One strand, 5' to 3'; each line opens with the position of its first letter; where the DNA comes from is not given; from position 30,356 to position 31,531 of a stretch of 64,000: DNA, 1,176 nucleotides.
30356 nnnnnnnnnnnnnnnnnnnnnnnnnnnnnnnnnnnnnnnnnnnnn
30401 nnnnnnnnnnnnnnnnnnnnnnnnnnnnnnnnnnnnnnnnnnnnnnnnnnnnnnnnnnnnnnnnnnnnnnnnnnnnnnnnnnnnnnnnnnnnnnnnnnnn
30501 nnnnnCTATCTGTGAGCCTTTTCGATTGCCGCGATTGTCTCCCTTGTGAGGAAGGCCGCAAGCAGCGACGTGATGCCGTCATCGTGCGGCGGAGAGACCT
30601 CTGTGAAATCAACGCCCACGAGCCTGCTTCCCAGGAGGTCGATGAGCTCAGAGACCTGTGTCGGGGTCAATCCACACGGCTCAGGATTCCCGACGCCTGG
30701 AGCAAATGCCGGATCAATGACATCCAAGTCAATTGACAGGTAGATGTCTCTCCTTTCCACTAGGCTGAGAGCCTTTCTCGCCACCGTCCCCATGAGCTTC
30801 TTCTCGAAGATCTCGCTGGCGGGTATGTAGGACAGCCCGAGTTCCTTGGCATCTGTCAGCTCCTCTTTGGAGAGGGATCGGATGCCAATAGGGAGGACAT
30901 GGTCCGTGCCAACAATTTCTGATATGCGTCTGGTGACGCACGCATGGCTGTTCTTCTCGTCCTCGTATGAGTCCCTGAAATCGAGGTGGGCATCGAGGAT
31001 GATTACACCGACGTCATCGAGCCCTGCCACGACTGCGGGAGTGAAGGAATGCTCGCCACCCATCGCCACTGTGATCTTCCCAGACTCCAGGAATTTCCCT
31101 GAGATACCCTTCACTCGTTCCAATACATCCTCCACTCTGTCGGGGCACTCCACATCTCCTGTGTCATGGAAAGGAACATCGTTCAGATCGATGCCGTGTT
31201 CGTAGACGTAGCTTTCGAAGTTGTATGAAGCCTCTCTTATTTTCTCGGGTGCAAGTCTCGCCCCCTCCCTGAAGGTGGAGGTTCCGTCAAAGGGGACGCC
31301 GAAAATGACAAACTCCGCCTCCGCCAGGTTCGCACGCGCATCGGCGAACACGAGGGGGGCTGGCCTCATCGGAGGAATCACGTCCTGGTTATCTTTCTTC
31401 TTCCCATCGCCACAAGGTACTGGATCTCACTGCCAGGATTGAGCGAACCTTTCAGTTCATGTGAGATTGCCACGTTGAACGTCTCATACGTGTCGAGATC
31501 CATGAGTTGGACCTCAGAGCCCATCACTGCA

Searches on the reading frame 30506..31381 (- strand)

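Call 36: search_protein_families(library=pfam, proteins=[window:30506-31381:-], max_evalue=0.00001)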
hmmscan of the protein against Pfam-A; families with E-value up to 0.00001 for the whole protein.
window:30506-31381:- (291 aa): 1 family
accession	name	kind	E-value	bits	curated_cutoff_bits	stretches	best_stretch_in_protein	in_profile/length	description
PF00491.26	Arginase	-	7.5e-75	252.4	22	1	23-282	2-277/280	Arginase family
